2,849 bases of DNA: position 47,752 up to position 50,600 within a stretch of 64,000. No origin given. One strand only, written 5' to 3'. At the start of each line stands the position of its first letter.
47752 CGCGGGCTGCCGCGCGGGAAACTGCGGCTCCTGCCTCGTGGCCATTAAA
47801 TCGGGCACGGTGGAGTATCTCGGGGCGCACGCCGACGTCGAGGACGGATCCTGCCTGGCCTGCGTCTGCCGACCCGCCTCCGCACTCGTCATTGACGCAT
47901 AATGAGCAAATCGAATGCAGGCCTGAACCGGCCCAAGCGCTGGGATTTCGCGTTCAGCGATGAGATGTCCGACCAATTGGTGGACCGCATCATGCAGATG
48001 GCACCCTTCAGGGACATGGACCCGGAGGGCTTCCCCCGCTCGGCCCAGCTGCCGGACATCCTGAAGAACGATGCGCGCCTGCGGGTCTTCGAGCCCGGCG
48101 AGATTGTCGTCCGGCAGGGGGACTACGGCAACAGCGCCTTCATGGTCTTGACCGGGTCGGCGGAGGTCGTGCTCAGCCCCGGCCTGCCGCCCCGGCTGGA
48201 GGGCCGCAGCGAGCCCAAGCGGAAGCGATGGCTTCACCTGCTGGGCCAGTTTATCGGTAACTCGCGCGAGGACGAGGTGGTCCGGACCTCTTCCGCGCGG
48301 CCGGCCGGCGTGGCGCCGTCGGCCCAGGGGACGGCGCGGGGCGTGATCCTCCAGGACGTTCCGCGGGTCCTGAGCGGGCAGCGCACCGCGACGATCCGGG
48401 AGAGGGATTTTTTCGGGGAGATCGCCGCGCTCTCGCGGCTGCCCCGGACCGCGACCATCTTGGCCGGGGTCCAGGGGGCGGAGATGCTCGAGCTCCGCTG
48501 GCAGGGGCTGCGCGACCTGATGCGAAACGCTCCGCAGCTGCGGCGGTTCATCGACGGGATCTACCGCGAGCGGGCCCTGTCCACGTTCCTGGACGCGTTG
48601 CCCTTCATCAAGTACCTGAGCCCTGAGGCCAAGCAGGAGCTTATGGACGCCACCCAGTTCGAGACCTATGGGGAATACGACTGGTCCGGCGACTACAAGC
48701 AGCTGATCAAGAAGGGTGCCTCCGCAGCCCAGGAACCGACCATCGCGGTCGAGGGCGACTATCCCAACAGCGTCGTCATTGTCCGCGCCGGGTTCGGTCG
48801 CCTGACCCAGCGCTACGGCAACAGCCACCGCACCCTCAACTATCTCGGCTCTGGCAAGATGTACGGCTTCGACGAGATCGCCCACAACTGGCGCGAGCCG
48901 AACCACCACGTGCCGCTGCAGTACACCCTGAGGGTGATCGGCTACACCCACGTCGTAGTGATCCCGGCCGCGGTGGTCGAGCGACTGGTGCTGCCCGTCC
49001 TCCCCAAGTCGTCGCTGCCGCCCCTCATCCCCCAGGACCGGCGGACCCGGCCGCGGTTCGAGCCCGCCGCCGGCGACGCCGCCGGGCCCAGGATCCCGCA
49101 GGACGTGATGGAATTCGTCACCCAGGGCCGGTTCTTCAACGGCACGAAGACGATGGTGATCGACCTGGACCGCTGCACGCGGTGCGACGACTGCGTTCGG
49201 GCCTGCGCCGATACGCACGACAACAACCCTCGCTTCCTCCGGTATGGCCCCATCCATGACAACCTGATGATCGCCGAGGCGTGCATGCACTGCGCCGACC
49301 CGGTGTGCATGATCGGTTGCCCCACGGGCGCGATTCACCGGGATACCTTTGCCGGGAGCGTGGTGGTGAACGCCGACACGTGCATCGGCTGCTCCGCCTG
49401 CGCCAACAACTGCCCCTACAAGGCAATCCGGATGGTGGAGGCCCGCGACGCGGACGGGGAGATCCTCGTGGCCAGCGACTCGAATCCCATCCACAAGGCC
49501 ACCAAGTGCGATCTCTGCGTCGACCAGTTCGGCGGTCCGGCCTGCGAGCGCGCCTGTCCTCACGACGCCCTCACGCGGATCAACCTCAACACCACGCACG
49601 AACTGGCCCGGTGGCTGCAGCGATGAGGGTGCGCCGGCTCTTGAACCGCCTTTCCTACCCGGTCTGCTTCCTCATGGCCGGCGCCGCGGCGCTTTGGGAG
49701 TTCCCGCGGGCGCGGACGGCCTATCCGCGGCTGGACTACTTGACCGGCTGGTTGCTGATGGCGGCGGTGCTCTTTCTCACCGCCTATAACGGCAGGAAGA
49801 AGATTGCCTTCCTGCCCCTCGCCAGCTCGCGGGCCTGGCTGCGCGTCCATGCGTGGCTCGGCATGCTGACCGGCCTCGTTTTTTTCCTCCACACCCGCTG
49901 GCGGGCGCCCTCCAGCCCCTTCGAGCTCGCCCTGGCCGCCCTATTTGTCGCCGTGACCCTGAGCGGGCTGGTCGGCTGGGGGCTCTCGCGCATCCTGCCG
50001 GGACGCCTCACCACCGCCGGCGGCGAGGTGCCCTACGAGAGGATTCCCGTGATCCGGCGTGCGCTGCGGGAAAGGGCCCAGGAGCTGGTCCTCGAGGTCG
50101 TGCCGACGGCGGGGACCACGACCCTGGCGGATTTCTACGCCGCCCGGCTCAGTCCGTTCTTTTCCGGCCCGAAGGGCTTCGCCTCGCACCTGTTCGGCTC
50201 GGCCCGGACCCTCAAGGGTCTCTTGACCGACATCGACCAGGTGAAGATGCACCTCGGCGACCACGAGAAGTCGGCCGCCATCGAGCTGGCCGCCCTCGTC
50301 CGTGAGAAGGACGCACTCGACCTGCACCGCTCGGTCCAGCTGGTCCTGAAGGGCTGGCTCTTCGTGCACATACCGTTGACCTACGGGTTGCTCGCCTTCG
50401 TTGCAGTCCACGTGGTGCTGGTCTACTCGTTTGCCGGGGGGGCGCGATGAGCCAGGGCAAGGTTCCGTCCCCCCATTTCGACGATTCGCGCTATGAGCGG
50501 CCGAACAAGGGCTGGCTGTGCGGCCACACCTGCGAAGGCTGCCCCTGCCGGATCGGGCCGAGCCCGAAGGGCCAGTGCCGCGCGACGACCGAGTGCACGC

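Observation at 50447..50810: Eleven-cysteine N-terminal domain on the cytoplasmic side of a decaheme cytochrome anchor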

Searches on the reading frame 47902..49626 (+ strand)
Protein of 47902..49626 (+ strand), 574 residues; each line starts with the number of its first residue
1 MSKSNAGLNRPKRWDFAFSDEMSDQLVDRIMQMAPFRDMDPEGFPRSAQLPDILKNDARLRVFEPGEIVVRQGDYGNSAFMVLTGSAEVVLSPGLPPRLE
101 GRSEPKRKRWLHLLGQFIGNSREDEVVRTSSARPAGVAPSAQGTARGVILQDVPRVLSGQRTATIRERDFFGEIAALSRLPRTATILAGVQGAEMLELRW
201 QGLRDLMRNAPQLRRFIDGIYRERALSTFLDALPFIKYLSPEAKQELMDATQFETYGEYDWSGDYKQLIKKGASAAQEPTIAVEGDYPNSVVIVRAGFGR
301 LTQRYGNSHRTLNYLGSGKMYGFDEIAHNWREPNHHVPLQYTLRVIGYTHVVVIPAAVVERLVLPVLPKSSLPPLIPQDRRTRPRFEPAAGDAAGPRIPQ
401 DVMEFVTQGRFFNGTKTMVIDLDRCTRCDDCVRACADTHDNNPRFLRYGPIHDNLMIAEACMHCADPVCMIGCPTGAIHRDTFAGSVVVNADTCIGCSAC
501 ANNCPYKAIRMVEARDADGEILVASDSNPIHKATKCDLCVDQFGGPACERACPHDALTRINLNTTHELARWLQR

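Call 3: search_protein_families(library=pfam, proteins=[window:47902-49626:+], max_evalue=0.01)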
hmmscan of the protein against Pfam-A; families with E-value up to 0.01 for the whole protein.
window:47902-49626:+ (574 aa): 13 families
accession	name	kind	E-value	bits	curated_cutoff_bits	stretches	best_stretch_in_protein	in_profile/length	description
PF00027.35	cNMP_binding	-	3.3e-18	65.9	27.5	3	280-363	9-86/89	Cyclic nucleotide-binding domain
PF12838.12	Fer4_7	-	9.1e-15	55.3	27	2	493-556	1-52/52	4Fe-4S dicluster domain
PF12837.12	Fer4_6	-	2.9e-10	40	25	2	487-509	2-24/24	4Fe-4S binding domain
PF13247.11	Fer4_11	-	6.9e-10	39.5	26.2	1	455-556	4-94/100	4Fe-4S dicluster domain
PF13237.11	Fer4_10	-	1.2e-09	38.4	25.5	3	458-505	6-53/53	4Fe-4S dicluster domain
PF00037.32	Fer4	-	1.3e-09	37.8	21.1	1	487-510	1-24/24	4Fe-4S binding domain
PF13187.11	Fer4_9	-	2.4e-09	37.5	27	3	460-509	1-52/52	4Fe-4S dicluster domain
PF12797.12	Fer4_2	-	3e-08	33.5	24.5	2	487-506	3-22/22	4Fe-4S binding domain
PF13484.11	Fer4_16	-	4.8e-06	27.7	30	1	494-554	2-65/66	4Fe-4S double cluster binding domain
PF14697.11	Fer4_21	-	9.3e-05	22.9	35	1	459-511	6-59/59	4Fe-4S dicluster domain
PF12800.12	Fer4_4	-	0.0008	20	24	0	492-507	2-17/17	4Fe-4S binding domain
PF13183.11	Fer4_8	-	0.00083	20.3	27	1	491-555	2-67/68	4Fe-4S dicluster domain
PF25160.1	LdpA_Fe-S-bd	-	0.0013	18.9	27.6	1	463-513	4-47/49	LdpA Fe-S cluster-binding domain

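Call 8: search_protein_families(library=ncbifam, proteins=[window:47902-49626:+], max_evalue=0.01)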
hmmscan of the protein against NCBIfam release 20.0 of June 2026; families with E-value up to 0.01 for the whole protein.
window:47902-49626:+ (574 aa): 68 families (the best 25 are shown)
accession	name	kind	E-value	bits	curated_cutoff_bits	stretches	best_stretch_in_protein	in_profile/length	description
NF009408.0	PRK12769.1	equivalog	5.1e-18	64.5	1003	1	419-569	6-154/659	formate-dependent uric acid utilization protein AegA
TIGR02951.1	DMSO_dmsB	equivalog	1.3e-16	61.1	214.1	1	456-558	59-149/161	DMSO/selenate family reductase complex B subunit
NF007658.0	PRK10330.1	equivalog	1.2e-15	57.5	260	1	418-568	5-163/181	electron transport protein HydN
NF045766.1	PhenlGlyoxDHPadI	equivalog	2.1e-14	53.2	700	1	414-561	3-137/443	NADH-dependent phenylglyoxylate dehydrogenase subunit beta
NF045797.1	DsrO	equivalog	1.6e-13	50.6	200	1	417-554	45-195/235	sulfate reduction electron transfer complex DsrMKJOP subunit DsrO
NF008134.0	PRK10882.1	equivalog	1.8e-12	47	263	1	457-557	109-203/329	hydrogenase 2 operon protein HybA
TIGR03149.1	cyt_nit_nrfC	equivalog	4.4e-12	45.8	377.6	1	417-565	40-187/225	cytochrome c nitrite reductase Fe-S protein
TIGR01582.1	FDH-beta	equivalog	7.5e-12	44.9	334.7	1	456-558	88-178/283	formate dehydrogenase subunit beta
NF041715.1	arsenate_red_ArrB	equivalog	2.3e-11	43.7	450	1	417-512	4-107/233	arsenate respiratory reductase iron-sulfur subunit ArrB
NF042979.1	EthbenzDh_ebdB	equivalog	7.4e-11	41.5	740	1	456-514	148-206/354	ethylbenzene dehydrogenase subunit beta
NF038355.1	FDH3_beta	equivalog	2.9e-10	40.4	240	1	418-511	5-103/180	formate dehydrogenase FDH3 subunit beta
NF009451.0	PRK12809.1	equivalog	4.6e-10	38.4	1154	1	417-561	4-138/639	formate-dependent uric acid utilization protein YgfT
NF007382.0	PRK09898.1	equivalog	5.9e-10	39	213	1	453-561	115-202/208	ferredoxin-like protein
NF040684.1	PorD_Arch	equivalog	2.8e-09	36.9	120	1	456-513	29-83/85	pyruvate synthase subunit PorD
TIGR03478.1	DMSO_red_II_bet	subfamily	2.8e-09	36.4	480.7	1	456-514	126-184/321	DMSO reductase family type II enzyme, iron-sulfur subunit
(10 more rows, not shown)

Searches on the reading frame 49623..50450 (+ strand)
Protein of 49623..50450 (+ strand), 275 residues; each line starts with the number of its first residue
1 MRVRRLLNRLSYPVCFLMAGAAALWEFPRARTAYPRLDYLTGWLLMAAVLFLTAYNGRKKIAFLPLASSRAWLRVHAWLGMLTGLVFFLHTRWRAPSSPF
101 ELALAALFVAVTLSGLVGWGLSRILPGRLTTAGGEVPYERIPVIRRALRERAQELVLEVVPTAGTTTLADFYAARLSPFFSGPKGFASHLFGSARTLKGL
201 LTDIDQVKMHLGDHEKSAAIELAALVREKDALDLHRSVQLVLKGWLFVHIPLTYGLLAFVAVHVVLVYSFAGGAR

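Call 8: search_protein_families(library=ncbifam, proteins=[window:49623-50450:+], max_evalue=0.01)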
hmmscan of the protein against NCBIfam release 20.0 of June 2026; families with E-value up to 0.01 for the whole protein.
window:49623-50450:+ (275 aa): 1 family
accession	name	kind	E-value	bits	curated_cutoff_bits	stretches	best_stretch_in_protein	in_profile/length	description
NF047966.1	MFS_OXA_tail_dom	subfamily_domain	0.007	15.9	24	0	244-256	7-19/31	MFS transporter small subunit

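Call 36: search_protein_families(library=pfam, proteins=[window:49623-50447:+], max_evalue=10)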
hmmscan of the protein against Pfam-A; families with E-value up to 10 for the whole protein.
window:49623-50447:+ (275 aa): 3 families
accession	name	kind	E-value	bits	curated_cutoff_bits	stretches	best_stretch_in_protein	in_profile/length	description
PF14358.11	DUF4405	-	0.068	14.1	26.7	1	41-91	16-62/66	Domain of unknown function (DUF4405)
PF01794.25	Ferric_reduct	-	0.78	10.3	28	1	41-91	1-52/121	Ferric reductase like transmembrane component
PF01292.26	Ni_hydr_CYTB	-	6.4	6.9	30.1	1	242-267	137-162/179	Prokaryotic cytochrome b561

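Call 51: search_solved_structures(query=A4, max_evalue=10, show_alignments=3)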
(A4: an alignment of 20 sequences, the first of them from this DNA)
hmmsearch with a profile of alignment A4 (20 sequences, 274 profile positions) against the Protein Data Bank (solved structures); distinct sequences matched with E-value up to 10: 10.
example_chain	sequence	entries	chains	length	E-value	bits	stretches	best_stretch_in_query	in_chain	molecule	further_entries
7d9n_A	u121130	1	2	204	1.6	11.5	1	160-236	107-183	Lamin-A/C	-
6g6j_B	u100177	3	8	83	4.1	10.1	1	166-234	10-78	Protein max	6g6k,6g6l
8ots_N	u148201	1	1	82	4.2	10.1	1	166-234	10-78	Protein max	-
5eyo_A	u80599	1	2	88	4.9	9.9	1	167-234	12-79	Protein max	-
5f5p_C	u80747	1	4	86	5.2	9.8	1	183-235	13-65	Rho-associated protein kinase 1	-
1an2_A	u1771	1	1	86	5.3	9.8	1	171-234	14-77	PROTEIN (TRANSCRIPTION FACTOR MAX (TF MAX))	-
1nkp_B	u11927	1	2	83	5.4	9.7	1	172-234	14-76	Max protein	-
9y6s_4e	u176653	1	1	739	8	9.2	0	126-237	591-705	Ribonuclease inhibitor-like protein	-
7wu7_1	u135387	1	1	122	9.3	9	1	179-229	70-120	Prefoldin subunit 1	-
1eq1_A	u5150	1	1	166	9.5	8.9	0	202-237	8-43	APOLIPOPHORIN-III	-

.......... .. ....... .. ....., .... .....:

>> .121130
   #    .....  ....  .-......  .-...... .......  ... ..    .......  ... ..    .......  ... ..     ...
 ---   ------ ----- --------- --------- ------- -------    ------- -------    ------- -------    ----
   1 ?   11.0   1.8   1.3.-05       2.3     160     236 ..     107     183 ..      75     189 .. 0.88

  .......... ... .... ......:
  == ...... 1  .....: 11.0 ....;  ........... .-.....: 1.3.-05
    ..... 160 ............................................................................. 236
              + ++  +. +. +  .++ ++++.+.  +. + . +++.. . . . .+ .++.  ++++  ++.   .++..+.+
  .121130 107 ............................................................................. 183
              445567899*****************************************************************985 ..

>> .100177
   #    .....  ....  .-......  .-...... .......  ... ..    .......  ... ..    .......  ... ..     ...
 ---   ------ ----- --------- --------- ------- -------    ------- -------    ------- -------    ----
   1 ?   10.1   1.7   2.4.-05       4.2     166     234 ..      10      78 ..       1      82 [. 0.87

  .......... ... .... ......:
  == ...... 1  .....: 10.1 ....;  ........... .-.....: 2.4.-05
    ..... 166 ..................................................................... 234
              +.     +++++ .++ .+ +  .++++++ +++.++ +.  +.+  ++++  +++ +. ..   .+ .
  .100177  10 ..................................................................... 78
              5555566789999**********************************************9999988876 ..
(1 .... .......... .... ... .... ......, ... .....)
